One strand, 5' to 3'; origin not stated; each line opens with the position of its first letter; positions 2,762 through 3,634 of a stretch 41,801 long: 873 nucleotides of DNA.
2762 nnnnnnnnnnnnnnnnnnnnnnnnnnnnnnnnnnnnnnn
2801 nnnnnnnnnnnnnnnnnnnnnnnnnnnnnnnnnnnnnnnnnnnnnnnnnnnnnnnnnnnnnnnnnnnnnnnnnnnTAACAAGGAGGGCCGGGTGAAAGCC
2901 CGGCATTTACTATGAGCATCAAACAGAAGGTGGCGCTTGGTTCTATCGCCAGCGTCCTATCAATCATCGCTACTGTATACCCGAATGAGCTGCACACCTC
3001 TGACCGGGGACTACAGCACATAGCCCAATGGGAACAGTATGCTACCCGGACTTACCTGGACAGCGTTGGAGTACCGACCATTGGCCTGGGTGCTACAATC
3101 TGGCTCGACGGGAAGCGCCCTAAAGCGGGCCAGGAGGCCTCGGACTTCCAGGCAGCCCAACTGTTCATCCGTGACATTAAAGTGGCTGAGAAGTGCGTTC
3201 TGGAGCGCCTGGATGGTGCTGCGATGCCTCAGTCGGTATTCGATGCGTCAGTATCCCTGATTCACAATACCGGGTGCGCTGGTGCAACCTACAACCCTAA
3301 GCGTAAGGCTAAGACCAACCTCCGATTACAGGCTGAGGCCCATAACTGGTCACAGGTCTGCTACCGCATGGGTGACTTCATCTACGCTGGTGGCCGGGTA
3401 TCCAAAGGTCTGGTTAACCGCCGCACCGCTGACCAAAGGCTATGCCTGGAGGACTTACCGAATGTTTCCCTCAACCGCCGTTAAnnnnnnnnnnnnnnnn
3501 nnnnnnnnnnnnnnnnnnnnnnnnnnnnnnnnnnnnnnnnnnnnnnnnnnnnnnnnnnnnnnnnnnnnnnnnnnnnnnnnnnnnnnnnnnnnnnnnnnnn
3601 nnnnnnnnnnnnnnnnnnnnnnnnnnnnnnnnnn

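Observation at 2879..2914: Strong SD separated from the endolysin start by a GC hairpin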

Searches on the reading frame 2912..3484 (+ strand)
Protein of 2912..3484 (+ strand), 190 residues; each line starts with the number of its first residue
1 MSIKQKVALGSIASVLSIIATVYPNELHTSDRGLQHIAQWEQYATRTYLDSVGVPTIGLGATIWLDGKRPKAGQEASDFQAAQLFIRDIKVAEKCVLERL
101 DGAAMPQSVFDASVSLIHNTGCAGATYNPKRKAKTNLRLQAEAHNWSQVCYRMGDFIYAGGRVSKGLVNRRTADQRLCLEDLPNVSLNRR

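Call 9: search_dna_similar(query=window:2912-3484:+, collection=phages, mode=protein, max_rows=60)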
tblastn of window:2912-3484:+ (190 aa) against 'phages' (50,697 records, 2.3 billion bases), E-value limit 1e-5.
Records with a match: 827; places in all: 829; records where one place covers at least 80% of the query: 776.
Best place of each record, by identity: >=99% 1; 95-99% 2; 80-90% 2; 60-80% 7; <60% 815.
By first word of the organism name: Escherichia 153; Salmonella 132; Acinetobacter 102; Klebsiella 92; Erwinia 34; Aeromonas 33; Pseudomonas 33; Yersinia 31; Vibrio 29; Shigella 20; and 43 more.
By host as written in the record: - 85; Klebsiella pneumoniae 58; Escherichia coli 46; Acinetobacter baumannii 35; Escherichia coli K-12 MG1655 20; Yersinia pestis EV76-CN 14; Salmonella enterica subsp. enterica serovar Enteritidis PT1 14; Salmonella enterica 12; and 283 more.
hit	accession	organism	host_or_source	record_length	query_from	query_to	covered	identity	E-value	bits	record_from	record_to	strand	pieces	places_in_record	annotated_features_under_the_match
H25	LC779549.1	Cronobacter phage GY3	Cronobacter sakazakii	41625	1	190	100%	100.0%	3e-126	396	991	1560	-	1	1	endolysin | hypothetical protein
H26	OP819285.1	Cronobacter phage EspYZU13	Cronobacter sakazakii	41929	1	190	100%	98.9%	3e-125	393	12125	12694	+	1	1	endolysin | hypothetical protein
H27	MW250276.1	Kosakonia virus Kc318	Kosakonia cowanii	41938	1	190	100%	98.4%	8e-125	392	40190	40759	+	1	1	endolysin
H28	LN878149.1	Cronobacter phage Dev-CD-23823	-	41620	1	188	99%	83.5%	7e-105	335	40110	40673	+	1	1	gp46: Phage endolysin | gp47: hypothetical protein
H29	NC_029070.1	Cronobacter phage Dev-CD-23823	-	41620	1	188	99%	83.5%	7e-105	335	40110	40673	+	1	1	gp46: Phage endolysin | gp47: hypothetical protein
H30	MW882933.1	Cronobacter phage EspYZU05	Cronobacter sakazakii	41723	1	188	99%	75.5%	5e-91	295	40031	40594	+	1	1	lysozyme | hypothetical protein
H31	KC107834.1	Cronobacter phage vB_CskP_GAP227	Cronobacter sakazakii strain 51329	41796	1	188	99%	74.5%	1e-89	291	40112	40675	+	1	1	endolysin | hypothetical protein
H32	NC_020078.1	Cronobacter phage vB_CskP_GAP227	Cronobacter sakazakii strain 51329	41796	1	188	99%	74.5%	1e-89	291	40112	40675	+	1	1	endolysin | hypothetical protein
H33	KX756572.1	Pectobacterium phage PP2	Pectobacterium carotovorum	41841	1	182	96%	61.0%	6e-75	249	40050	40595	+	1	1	endolysin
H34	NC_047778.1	Pectobacterium phage PP2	Pectobacterium carotovorum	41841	1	182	96%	61.0%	6e-75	249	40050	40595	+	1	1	endolysin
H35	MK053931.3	Pectobacterium phage Arno160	Pectobacterium carotovorum subsp. ...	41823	1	182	96%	60.4%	1e-74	248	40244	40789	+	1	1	lysozyme | putative Rz-like lysis protein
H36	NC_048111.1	Pectobacterium phage Arno160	Pectobacterium carotovorum subsp. ...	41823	1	182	96%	60.4%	1e-74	248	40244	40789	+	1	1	endolysin | putative Rz-like lysis protein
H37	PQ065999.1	Proteus phage vB_PmiA_PM1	Proteus mirabilis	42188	1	182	96%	51.1%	9e-55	191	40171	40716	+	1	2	endolysin | hypothetical protein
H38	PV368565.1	Salmonella phage vB_Sty_BCPSty_004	Salmonella enterica subsp. enterica ...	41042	1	181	95%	49.7%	4e-53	187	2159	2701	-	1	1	hypothetical protein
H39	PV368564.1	Salmonella phage vB_Sty_BCPSty_003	Salmonella enterica subsp. enterica ...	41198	1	181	95%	49.7%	4e-53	187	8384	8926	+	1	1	hypothetical protein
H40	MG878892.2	Salmonella phage vB_SpuP_Spp16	Salmonella enterica serovar pullorum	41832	1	181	95%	48.6%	1e-51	182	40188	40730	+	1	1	lysin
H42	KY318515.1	Yersinia phage fHe-Yen3-01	Yersinia enterocolitica serotype O:3 ...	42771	2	180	94%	47.5%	1e-48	174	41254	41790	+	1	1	hypothetical protein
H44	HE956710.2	Yersinia phage phi80-18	-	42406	2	180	94%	47.5%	2e-48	173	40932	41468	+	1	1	g55: lysozyme | g56: hypothetical protein | g55: ribosome_binding_site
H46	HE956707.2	Yersinia phage phiR8-01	-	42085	1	179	94%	46.4%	5e-46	167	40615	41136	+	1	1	g049: prophage lysozyme; Phage lysin | g049: ribosome_binding_site | g050: hypothetical protein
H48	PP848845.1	Klebsiella phage vB_Kpn1-P3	Klebsiella pneumoniae Kpn1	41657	1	179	94%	46.4%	2e-44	162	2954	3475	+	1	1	endolysin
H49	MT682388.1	Aeromonas phage Atoyac13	Aeromonas sp. PIA_XB1_6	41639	1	179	94%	46.4%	2e-43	159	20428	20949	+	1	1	lysozyme | hypothetical protein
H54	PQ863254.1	Escherichia phage Ptacy1537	Escherichia coli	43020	1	180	95%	46.1%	3e-46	167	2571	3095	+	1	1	lysozyme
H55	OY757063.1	Klebsiella phage vB_Kpl_K59PH2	-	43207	1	180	95%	46.1%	4e-45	164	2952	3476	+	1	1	endolysin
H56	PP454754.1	Klebsiella phage vB_KpP_GP-4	Klebsiella pneumoniae KP-20LU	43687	1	180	95%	46.1%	8e-45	163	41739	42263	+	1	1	endolysin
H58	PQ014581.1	Klebsiella phage vB-Kvc-Y10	Klebsiella variicola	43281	1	180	95%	45.6%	4e-44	161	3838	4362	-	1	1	hypothetical protein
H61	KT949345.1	Aeromonas phage Ahp1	Aeromonas hydrophila ATCC 7966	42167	1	179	94%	45.6%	1e-41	154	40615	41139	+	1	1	putative endolysin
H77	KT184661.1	Yersinia phage vB_YenP_ISAO8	Yersinia enterocolitica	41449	2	179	94%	44.9%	4e-42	155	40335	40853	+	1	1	lysin | hypothetical protein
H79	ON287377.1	Serratia phage vB_SmaP-Kaonashi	Serratia marcescens LVF3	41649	2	179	94%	44.9%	4e-42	155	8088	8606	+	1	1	baseplate central spike complex protein | hypothetical protein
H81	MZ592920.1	Vibrio phage vB_VpaP_G1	Vibrio parahaemolyticus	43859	11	179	89%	46.2%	7e-44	160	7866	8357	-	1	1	lysin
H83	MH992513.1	Aeromonas phage ZPAH7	Aeromonas hydrophila ZYAH75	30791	2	180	94%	43.0%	1e-43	159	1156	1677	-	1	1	lysozyme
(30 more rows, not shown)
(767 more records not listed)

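Call 10: get_annotated_region(hit=H27, flank=1200)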
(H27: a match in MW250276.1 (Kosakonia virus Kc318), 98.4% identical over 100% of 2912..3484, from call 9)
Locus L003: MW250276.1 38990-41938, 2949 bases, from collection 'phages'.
description: Kosakonia virus Kc318, complete genome.
organism: Kosakonia virus Kc318 (NCBI taxid 2797327)
taxonomy: Viruses; Duplodnaviria; Heunggongvirae; Uroviricota; Caudoviricetes; Autographiviridae; Melnykvirinae; Cronosvirus
host: Kosakonia cowanii; source: -; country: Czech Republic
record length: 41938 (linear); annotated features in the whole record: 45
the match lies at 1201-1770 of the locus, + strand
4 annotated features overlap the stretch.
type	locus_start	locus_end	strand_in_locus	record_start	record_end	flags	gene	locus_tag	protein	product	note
CDS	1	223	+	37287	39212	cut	-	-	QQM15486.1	terminase large subunit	-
CDS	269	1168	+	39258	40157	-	-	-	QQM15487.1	hypothetical protein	-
CDS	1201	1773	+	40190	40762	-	-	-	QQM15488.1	endolysin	-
CDS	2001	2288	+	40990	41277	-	-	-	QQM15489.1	hypothetical protein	-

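Call 11: get_annotated_region(hit=H26, flank=1200)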
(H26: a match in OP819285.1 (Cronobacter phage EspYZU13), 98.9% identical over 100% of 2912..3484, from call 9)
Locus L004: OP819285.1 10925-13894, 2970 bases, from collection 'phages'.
description: Cronobacter phage EspYZU13, complete genome.
organism: Cronobacter phage EspYZU13 (NCBI taxid 3003790)
taxonomy: Viruses; Duplodnaviria; Heunggongvirae; Uroviricota; Caudoviricetes; Autographiviridae; Melnykvirinae; Cronosvirus
host: Cronobacter sakazakii; source: sewage; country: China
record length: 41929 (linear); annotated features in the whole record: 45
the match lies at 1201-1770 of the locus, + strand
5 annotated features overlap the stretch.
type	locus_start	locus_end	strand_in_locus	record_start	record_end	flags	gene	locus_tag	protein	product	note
CDS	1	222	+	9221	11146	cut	-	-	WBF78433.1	DNA maturase B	ORF6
CDS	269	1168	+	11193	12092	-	-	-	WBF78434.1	hypothetical protein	ORF7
CDS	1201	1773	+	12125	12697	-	-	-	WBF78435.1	endolysin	ORF8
CDS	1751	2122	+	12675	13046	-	-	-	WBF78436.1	hypothetical protein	ORF9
CDS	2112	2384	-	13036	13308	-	-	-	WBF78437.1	hypothetical protein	ORF10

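Call 12: get_annotated_region(hit=H28, flank=1200)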
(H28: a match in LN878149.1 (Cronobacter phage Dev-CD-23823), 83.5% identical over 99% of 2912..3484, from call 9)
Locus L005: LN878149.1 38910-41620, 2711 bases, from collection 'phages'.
description: Cronobacter phage Dev-CD-23823 complete sequence.
organism: Cronobacter phage Dev-CD-23823 (NCBI taxid 1712539)
taxonomy: Viruses; Duplodnaviria; Heunggongvirae; Uroviricota; Caudoviricetes; Autographiviridae; Melnykvirinae; Cronosvirus; Cronosvirus DevCD23823
host: -; source: -; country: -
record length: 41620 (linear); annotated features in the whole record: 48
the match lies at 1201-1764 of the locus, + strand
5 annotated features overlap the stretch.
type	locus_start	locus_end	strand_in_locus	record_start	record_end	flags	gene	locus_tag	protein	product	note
CDS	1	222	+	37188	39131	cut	gp44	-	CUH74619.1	DNA maturase B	-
CDS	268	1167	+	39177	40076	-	gp45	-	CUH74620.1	hypothetical protein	-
CDS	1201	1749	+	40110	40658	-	gp46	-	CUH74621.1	Phage endolysin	-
CDS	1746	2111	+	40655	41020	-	gp47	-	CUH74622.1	hypothetical protein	-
CDS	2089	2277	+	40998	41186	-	gp48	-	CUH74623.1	hypothetical protein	-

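Call 13: get_annotated_region(hit=H30, flank=1200)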
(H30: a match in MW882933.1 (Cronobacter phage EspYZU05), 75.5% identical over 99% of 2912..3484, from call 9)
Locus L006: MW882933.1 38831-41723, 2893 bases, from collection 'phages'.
description: Cronobacter phage EspYZU05, complete genome.
organism: Cronobacter phage EspYZU05 (NCBI taxid 2836139)
taxonomy: Viruses; Duplodnaviria; Heunggongvirae; Uroviricota; Caudoviricetes; Autographiviridae; Melnykvirinae; Cronosvirus
host: Cronobacter sakazakii; source: -; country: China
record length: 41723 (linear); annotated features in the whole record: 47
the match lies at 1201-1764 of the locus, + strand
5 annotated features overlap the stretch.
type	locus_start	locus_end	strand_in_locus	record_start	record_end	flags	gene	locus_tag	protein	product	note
CDS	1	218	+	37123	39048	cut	-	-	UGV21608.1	DNA maturase B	ORF43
CDS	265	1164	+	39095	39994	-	-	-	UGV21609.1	major tail subunit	ORF44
CDS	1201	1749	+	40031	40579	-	-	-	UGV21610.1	lysozyme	ORF45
CDS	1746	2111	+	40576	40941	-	-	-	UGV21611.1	hypothetical protein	ORF46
CDS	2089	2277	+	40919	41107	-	-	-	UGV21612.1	hypothetical protein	ORF47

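Call 14: get_annotated_region(hit=H33, flank=1200)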
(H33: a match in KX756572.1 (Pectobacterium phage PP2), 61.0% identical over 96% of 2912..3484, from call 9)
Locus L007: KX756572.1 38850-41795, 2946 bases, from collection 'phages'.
description: Pectobacterium phage PP2, complete genome.
organism: Pectobacterium phage PP2 (NCBI taxid 1897743)
taxonomy: Viruses; Duplodnaviria; Heunggongvirae; Uroviricota; Caudoviricetes; Autographiviridae; Melnykvirinae; Wanjuvirus; Wanjuvirus PP2
host: Pectobacterium carotovorum; source: -; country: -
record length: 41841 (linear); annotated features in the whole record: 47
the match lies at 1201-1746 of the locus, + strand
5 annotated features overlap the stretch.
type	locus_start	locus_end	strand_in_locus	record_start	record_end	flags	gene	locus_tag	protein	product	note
CDS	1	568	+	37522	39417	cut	-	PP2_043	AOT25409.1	DNA maturase B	-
CDS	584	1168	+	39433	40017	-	-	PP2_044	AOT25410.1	hypothetical protein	-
CDS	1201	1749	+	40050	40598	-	-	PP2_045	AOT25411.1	endolysin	-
CDS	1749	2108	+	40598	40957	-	-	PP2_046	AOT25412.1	hypothetical protein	-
CDS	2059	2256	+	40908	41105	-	-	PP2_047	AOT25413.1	hypothetical protein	-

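Call 15: get_annotated_region(hit=H35, flank=1200)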
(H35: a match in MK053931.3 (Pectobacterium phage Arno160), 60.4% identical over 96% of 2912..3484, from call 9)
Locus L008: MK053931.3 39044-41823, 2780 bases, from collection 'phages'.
description: Pectobacterium phage Arno160, complete genome.
organism: Pectobacterium phage Arno160 (NCBI taxid 2488835)
taxonomy: Viruses; Duplodnaviria; Heunggongvirae; Uroviricota; Caudoviricetes; Autographiviridae; Melnykvirinae; Wanjuvirus; Wanjuvirus arno160
host: Pectobacterium carotovorum subsp. carotovorum ATCC 15713; source: river water; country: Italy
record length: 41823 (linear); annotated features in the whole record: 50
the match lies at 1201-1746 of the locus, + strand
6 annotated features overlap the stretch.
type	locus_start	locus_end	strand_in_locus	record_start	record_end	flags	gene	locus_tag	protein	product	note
CDS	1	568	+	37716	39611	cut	-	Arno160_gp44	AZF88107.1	DNA packaging protein B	orf44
CDS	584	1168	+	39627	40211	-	-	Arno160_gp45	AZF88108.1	putative outer capsid protein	orf45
CDS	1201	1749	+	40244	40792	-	-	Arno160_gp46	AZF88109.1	lysozyme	orf46; lysozyme, muramidase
CDS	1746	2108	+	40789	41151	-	-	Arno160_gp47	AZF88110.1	putative Rz-like lysis protein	orf47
CDS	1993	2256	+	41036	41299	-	-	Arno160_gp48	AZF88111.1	putative Rz1-like lysis protein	orf48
repeat_region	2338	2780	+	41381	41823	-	-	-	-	-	Right DTR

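Call 16: get_annotated_region(hit=H37, flank=1200)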
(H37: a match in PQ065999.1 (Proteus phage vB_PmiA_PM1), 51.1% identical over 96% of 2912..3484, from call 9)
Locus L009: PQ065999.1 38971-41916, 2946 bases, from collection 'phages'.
description: Proteus phage vB_PmiA_PM1, complete genome.
organism: Proteus phage vB_PmiA_PM1 (NCBI taxid 3239043)
taxonomy: Viruses; Duplodnaviria; Heunggongvirae; Uroviricota; Caudoviricetes; Autographiviridae
host: Proteus mirabilis; source: sewage; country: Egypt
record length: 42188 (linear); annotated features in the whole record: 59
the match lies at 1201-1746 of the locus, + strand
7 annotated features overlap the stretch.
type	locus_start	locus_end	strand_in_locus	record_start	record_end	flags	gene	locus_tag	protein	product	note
CDS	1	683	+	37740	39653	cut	-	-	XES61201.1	terminase large subunit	-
CDS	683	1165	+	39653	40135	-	-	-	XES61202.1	recombinase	-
CDS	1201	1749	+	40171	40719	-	-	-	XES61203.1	endolysin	-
CDS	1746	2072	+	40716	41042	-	-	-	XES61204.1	hypothetical protein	-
CDS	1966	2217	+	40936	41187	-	-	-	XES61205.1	hypothetical protein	-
CDS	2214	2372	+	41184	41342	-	-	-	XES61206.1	hypothetical protein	-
CDS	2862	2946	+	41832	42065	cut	-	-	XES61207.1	hypothetical protein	-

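Call 17: get_annotated_region(hit=H38, flank=1200)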
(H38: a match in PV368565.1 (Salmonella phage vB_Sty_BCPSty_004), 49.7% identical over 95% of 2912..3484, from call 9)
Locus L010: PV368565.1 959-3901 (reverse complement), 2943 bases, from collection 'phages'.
description: Salmonella phage vB_Sty_BCPSty_004, complete genome.
organism: Salmonella phage vB_Sty_BCPSty_004 (NCBI taxid 3413210)
taxonomy: Viruses; Duplodnaviria; Heunggongvirae; Uroviricota; Caudoviricetes
host: Salmonella enterica subsp. enterica serovar Typhimurium 008/3-15/R; source: -; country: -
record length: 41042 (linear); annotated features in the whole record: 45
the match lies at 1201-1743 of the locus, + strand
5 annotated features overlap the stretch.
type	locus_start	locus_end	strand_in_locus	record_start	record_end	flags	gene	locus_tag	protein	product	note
CDS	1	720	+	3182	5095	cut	-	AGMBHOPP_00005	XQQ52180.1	hypothetical protein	-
CDS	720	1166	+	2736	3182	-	-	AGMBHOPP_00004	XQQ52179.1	hypothetical protein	-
CDS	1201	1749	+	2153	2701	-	-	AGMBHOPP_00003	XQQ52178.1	hypothetical protein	-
CDS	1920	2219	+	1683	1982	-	-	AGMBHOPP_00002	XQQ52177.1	hypothetical protein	-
CDS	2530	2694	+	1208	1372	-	-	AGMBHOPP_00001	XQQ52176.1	hypothetical protein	-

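Call 18: get_annotated_region(hit=H40, flank=1200)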
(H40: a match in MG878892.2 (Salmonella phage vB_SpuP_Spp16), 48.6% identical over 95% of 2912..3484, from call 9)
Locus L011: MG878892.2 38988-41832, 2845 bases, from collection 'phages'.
description: Salmonella phage vB_SpuP_Spp16, complete genome.
organism: Salmonella phage vB_SpuP_Spp16 (NCBI taxid 2081603)
taxonomy: Viruses; Duplodnaviria; Heunggongvirae; Uroviricota; Caudoviricetes; Autographiviridae; Melnykvirinae; Panjvirus; Panjvirus Spp16
host: Salmonella enterica serovar pullorum; source: -; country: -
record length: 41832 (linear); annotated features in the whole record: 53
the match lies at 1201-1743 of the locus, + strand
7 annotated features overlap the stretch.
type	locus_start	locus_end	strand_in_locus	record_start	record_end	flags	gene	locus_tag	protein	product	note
CDS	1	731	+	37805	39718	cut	-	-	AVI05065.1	terminase large subunit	-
CDS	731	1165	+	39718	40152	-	-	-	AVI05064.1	hypothetical protein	-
CDS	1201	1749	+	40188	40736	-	-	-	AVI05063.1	lysin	-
CDS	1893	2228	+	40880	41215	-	-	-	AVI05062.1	hypothetical protein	-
CDS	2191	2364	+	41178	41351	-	-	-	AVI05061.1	hypothetical protein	-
CDS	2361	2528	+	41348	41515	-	-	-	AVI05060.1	hypothetical protein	-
CDS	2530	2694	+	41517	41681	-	-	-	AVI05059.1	hypothetical protein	-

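Call 19: get_annotated_region(hit=H42, flank=1200)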
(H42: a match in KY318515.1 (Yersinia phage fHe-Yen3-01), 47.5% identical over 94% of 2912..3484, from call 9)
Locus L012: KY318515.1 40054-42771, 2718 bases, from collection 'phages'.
description: Yersinia phage fHe-Yen3-01, complete genome.
organism: Yersinia phage fHe-Yen3-01 (NCBI taxid 1932893)
taxonomy: Viruses; Duplodnaviria; Heunggongvirae; Uroviricota; Caudoviricetes; Autographiviridae; Melnykvirinae; Pokrovskaiavirus; Pokrovskaiavirus fHeYen301
host: Yersinia enterocolitica serotype O:3 strain 6471/76; source: -; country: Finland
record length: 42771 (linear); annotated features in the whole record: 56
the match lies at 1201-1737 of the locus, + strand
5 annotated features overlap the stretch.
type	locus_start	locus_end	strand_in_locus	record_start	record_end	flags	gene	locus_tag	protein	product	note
CDS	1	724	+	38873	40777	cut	-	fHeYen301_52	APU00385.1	hypothetical protein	gp52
CDS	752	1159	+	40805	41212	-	-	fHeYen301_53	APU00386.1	hypothetical protein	gp53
CDS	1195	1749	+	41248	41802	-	-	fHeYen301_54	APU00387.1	hypothetical protein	gp54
CDS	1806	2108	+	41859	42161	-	-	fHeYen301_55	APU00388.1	hypothetical protein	gp55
CDS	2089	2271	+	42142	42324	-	-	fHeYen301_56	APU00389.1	hypothetical protein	gp56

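Call 20: get_annotated_region(hit=H44, flank=1200)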
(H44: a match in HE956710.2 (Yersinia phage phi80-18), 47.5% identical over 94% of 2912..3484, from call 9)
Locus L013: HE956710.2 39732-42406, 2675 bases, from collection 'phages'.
description: Yersinia phage phi80-18 complete genome.
organism: Yersinia phage phi80-18 (NCBI taxid 1206559)
taxonomy: Viruses; Duplodnaviria; Heunggongvirae; Uroviricota; Caudoviricetes; Autographiviridae; Melnykvirinae; Pokrovskaiavirus; Pokrovskaiavirus pv8018
host: -; source: -; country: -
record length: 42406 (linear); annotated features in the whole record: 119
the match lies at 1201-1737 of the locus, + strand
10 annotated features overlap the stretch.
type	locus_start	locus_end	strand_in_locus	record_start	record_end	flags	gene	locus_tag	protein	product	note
CDS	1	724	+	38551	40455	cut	g53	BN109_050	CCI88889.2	Phage DNA packaging protein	-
regulatory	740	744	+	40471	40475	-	-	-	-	ribosome_binding_site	-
CDS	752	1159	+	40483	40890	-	g54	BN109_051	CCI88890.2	hypothetical protein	-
regulatory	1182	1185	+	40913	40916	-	-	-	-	ribosome_binding_site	-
CDS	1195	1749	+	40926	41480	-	g55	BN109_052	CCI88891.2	lysozyme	-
regulatory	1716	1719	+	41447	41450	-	g55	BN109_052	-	ribosome_binding_site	-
CDS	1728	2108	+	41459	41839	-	g56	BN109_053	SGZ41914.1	hypothetical protein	-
regulatory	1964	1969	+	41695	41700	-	g56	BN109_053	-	ribosome_binding_site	-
CDS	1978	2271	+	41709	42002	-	g57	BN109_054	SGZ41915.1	hypothetical protein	-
misc_feature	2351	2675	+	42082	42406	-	-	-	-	-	right terminal repeat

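Call 21: get_annotated_region(hit=H46, flank=1200)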
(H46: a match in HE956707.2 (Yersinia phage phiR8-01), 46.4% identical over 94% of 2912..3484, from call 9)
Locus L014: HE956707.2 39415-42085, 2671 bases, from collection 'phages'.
description: Yersinia phage phiR8-01 complete genome.
organism: Yersinia phage phiR8-01 (NCBI taxid 1206556)
taxonomy: Viruses; Duplodnaviria; Heunggongvirae; Uroviricota; Caudoviricetes; Autographiviridae; Melnykvirinae; Pienvirus; Pienvirus R801
host: -; source: -; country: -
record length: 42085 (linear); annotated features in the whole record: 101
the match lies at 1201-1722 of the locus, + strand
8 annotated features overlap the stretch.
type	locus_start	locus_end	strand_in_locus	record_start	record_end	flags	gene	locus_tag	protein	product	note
CDS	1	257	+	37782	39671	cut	g047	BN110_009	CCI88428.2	phage DNA packaging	-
regulatory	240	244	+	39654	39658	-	g047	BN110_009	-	ribosome_binding_site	-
CDS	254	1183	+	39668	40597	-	g048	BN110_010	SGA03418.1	hypothetical protein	-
regulatory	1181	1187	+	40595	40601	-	-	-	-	ribosome_binding_site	-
CDS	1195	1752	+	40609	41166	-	g049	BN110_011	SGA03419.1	prophage lysozyme; Phage lysin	-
regulatory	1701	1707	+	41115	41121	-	g049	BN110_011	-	ribosome_binding_site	-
CDS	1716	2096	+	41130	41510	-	g050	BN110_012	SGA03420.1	hypothetical protein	-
misc_feature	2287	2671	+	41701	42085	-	-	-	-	-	direct terminal repeat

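Call 24: find_related_loci(query=window:2912-3484:+, collection=viral_contigs, flank=1500)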
Query window:2912-3484:+ (190 aa) in viral_contigs; peptide patterns used: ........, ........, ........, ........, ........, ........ (x = any residue, [..] = any of these).
8 stretches matched a pattern; 6 encode a relative of the query (tblastn E <= 1e-3); 6 distinct loci.
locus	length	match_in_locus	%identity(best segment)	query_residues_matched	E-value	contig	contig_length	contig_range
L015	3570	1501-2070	99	1-190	1e-130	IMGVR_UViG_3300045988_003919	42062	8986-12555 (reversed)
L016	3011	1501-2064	84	1-188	4e-111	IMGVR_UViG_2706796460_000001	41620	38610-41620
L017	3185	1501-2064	74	1-188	6e-95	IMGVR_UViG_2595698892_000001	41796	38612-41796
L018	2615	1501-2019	45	2-179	4e-47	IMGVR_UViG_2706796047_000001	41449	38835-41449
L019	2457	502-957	46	26-182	3e-37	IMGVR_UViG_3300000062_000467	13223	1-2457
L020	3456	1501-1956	28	1-178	1e-6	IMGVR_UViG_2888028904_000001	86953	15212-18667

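Call 25: get_annotated_region(hit=H48, flank=1200)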
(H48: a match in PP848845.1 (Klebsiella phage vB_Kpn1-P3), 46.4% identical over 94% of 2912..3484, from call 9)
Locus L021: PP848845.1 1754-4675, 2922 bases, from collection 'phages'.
description: Klebsiella phage vB_Kpn1-P3, complete genome.
organism: Klebsiella phage vB_Kpn1-P3 (NCBI taxid 3230838)
taxonomy: Viruses
host: Klebsiella pneumoniae Kpn1; source: -; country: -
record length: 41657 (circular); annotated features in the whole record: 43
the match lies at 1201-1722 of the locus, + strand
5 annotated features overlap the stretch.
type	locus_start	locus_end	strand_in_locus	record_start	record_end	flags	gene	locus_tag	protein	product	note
CDS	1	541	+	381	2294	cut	-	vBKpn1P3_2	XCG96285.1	terminase large subunit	-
CDS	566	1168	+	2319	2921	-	-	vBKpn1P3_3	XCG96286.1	hypothetical protein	-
CDS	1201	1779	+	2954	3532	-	-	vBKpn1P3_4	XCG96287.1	endolysin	-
CDS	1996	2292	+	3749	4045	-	-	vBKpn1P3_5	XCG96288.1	Rz-like spanin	-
CDS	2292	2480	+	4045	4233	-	-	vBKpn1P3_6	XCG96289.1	hypothetical protein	-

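Call 26: get_annotated_region(hit=H49, flank=1200)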
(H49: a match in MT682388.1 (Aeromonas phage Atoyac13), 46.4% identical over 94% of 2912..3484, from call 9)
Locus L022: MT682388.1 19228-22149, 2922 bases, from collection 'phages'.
description: Aeromonas phage Atoyac13, complete genome.
organism: Aeromonas phage Atoyac13 (NCBI taxid 2767549)
taxonomy: Viruses; Duplodnaviria; Heunggongvirae; Uroviricota; Caudoviricetes; Autographiviridae; Melnykvirinae
host: Aeromonas sp. PIA_XB1_6; source: River from Morelos; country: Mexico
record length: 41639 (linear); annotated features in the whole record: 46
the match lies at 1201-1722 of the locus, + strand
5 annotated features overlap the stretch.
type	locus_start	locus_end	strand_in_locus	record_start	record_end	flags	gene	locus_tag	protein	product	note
CDS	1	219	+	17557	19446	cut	-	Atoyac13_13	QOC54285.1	putative DNA maturase B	-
CDS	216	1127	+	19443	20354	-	-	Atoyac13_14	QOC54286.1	hypothetical protein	-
CDS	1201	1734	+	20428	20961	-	-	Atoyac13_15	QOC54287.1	lysozyme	-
CDS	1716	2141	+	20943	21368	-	-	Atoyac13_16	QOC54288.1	hypothetical protein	remote similarity to the phage Mu NP_050634.1 protein; Mu phage protein F is putatively involved in the capsid ...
CDS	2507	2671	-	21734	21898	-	-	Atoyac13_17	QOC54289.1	hypothetical protein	-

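Call 27: get_annotated_region(hit=H54, flank=1200)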
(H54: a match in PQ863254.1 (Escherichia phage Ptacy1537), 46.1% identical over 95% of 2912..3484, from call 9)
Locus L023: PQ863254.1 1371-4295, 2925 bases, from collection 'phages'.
description: Escherichia phage Ptacy1537, complete genome.
organism: Escherichia phage Ptacy1537 (NCBI taxid 3394248)
taxonomy: Viruses; Duplodnaviria; Heunggongvirae; Uroviricota; Caudoviricetes; Autographivirales; Autonotataviridae; Melnykvirinae; Ahphunavirus
host: Escherichia coli; source: -; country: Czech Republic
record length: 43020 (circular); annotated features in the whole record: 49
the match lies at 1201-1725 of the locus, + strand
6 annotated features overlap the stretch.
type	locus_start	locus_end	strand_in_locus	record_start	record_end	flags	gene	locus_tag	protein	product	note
CDS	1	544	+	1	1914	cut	-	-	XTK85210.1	terminase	-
CDS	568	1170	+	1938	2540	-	-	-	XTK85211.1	hypothetical protein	-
CDS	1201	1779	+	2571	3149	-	-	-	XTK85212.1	lysozyme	-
CDS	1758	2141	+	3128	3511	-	-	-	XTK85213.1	hypothetical protein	-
CDS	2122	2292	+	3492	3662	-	-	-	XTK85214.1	hypothetical protein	-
CDS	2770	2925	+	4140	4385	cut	-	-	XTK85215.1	hypothetical protein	-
